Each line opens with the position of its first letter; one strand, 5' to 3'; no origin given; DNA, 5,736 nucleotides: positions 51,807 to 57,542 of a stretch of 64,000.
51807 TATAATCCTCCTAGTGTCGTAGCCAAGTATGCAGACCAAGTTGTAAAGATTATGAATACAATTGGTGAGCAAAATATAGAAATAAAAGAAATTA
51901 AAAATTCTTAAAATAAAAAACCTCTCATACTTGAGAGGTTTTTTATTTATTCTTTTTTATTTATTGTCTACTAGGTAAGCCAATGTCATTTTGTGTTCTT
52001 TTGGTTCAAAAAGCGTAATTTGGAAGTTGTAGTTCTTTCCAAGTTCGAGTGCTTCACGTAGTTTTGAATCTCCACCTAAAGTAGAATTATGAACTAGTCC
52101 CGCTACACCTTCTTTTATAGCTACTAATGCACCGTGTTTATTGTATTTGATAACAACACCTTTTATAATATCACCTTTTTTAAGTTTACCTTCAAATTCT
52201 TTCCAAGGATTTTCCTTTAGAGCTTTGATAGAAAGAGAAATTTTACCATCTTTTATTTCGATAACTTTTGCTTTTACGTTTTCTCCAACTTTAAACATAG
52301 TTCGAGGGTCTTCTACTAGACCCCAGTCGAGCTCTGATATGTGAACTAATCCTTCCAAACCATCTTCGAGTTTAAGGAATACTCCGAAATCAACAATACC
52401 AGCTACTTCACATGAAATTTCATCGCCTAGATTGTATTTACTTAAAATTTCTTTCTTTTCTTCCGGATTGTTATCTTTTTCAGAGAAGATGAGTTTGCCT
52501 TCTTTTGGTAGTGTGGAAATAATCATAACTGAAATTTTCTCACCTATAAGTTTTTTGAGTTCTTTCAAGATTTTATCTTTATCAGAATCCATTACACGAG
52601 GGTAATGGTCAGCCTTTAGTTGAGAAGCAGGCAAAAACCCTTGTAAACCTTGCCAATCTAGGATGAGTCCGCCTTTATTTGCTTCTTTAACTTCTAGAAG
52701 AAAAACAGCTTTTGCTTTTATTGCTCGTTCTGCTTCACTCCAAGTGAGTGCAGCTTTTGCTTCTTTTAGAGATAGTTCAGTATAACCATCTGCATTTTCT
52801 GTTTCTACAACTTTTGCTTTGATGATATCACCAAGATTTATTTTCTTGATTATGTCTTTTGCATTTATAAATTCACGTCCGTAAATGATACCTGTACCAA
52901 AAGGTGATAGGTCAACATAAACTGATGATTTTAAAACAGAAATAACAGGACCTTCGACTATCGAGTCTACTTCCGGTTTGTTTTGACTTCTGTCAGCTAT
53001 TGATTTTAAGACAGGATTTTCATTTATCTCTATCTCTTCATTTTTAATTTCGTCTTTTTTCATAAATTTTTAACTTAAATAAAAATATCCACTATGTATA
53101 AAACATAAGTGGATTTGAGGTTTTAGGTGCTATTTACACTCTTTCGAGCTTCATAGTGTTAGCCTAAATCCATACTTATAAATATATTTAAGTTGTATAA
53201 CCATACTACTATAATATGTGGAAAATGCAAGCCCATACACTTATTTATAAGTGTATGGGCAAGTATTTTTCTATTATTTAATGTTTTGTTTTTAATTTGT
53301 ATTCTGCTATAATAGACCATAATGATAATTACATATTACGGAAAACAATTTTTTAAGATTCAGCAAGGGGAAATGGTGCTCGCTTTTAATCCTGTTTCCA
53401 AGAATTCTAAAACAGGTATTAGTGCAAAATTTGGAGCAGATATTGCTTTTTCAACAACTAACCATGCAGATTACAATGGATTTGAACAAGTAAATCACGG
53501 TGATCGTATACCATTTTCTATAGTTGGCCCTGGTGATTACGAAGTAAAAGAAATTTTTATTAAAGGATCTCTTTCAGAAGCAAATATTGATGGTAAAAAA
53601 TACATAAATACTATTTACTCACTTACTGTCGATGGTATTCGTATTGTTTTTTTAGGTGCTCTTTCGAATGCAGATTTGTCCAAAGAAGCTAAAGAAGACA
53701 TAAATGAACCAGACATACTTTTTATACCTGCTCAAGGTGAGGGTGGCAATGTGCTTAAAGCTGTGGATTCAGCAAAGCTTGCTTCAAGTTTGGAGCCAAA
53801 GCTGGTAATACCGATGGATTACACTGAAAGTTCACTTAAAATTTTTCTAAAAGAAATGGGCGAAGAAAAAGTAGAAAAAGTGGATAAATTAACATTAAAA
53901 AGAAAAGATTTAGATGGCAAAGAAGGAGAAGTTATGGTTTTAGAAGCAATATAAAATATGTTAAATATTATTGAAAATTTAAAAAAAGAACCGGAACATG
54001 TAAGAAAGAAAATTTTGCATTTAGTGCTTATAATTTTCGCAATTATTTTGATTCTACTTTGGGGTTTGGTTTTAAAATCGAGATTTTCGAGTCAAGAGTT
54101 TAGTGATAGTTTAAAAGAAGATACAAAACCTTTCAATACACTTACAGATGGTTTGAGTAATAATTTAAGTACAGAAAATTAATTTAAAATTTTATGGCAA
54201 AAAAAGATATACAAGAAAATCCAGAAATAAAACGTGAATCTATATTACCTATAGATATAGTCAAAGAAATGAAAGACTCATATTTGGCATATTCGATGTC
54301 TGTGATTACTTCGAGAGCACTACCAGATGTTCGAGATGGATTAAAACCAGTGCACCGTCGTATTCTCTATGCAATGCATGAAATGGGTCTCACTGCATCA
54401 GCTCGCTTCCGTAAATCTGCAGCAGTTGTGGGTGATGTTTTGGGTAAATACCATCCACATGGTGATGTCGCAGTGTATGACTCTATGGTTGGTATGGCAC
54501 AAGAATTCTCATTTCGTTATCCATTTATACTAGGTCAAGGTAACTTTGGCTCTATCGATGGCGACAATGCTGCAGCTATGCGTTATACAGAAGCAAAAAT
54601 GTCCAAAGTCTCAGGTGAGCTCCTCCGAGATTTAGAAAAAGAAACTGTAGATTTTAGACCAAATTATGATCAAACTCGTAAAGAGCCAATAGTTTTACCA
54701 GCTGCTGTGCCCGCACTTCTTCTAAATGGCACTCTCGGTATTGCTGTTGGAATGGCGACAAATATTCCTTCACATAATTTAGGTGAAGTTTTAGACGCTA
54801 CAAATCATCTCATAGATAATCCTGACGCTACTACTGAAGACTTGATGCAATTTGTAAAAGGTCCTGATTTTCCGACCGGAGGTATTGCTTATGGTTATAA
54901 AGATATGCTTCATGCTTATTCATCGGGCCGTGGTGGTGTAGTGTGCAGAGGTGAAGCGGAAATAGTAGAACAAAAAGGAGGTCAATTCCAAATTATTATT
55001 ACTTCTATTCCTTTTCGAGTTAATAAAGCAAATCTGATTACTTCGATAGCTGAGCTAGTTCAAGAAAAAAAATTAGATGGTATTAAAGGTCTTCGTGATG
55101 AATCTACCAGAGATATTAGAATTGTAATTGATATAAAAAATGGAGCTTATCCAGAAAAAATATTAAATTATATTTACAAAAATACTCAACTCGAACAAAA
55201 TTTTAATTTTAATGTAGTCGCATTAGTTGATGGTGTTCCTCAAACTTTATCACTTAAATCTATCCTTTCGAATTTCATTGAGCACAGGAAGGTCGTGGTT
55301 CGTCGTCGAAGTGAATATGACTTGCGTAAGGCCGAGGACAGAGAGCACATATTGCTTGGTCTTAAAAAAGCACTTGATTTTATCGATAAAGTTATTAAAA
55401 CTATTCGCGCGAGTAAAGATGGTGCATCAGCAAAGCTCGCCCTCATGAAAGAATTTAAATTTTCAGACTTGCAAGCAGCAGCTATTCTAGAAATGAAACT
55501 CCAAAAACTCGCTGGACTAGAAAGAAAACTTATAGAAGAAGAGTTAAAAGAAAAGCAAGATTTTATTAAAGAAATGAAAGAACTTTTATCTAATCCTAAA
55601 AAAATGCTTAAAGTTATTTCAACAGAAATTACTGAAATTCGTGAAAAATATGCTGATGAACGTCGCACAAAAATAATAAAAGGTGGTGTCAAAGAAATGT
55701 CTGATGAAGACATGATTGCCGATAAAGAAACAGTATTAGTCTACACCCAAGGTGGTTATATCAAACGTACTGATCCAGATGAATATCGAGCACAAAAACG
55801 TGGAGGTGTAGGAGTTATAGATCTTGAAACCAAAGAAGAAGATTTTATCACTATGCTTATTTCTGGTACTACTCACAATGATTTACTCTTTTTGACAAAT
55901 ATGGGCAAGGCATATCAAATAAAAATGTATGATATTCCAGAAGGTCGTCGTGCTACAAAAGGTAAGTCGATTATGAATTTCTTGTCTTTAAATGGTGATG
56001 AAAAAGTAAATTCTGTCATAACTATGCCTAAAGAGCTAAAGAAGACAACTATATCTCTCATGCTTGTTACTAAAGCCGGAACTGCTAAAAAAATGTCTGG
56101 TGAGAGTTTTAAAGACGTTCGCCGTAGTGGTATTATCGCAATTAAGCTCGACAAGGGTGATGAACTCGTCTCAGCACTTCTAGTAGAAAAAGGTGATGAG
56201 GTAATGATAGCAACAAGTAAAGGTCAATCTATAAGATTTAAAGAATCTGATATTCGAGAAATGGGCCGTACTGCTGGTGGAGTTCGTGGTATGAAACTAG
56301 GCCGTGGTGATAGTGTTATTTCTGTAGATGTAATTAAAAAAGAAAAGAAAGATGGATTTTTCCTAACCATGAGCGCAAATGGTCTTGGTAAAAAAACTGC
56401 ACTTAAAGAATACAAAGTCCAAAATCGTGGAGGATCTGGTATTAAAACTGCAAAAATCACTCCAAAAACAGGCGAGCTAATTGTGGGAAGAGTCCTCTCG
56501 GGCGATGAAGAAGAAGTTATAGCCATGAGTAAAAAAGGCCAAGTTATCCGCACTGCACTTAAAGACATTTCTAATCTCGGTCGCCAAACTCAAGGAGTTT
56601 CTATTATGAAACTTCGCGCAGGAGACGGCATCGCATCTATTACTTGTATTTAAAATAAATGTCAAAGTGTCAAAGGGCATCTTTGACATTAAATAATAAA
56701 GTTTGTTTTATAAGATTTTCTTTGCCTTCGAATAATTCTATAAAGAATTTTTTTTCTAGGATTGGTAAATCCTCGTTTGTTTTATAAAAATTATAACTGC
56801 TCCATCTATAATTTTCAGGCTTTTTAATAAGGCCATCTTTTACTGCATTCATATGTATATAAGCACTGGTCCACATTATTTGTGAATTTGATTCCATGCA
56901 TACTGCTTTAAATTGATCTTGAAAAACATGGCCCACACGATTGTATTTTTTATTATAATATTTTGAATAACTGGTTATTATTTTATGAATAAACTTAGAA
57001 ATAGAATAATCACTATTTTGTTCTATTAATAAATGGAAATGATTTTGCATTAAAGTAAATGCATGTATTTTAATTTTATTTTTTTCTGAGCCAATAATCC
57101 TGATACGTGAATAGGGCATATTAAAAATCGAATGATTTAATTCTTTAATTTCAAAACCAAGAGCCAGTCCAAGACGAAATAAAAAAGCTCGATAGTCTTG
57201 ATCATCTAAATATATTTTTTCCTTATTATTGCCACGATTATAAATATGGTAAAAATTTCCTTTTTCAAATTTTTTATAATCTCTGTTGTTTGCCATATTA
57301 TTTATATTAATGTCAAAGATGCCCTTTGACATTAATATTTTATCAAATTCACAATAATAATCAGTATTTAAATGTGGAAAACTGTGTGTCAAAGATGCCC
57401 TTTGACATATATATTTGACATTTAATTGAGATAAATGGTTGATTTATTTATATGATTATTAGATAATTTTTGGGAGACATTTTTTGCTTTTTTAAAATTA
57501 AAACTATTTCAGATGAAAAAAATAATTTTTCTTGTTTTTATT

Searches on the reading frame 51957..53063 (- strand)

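Call 10: search_protein_families(library=pfam, proteins=[window:51957-53063:-], max_evalue=0.001)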
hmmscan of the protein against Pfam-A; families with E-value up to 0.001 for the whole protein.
window:51957-53063:- (368 aa): 6 families
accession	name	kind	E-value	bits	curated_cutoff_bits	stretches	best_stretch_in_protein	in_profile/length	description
PF00575.29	S1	-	2e-36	124.7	22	3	210-280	2-74/74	S1 RNA binding domain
PF23459.1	S1_RRP5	-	1.7e-09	38.6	27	0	294-330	1-37/72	RRP5 S1 domain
PF21543.3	CvfB_2nd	-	1.8e-06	28.2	27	0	251-280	49-75/76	Virulence regulatory factor CvfB, second domain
PF13509.12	S1_2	-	0.00012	22.5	21.8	0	213-246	2-35/61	S1 domain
PF21710.3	Spt6_S1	-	0.00023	21.8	27.5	0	216-279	20-84/91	Spt6, S1/OB domain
PF24685.1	OB_RRP5_4th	-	0.00076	19.9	31.5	0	237-272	38-73/92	RRP5 OB-fold domain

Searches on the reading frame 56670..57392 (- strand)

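Call 10: search_protein_families(library=pfam, proteins=[window:56670-57392:-], max_evalue=0.001)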
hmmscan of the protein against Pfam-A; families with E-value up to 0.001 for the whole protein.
window:56670-57392:- (240 aa): 1 family
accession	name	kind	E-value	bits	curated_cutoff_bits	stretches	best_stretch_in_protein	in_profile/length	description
PF01797.21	Y1_Tnp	-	1.8e-11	44.7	23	1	102-181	36-120/121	Transposase IS200 like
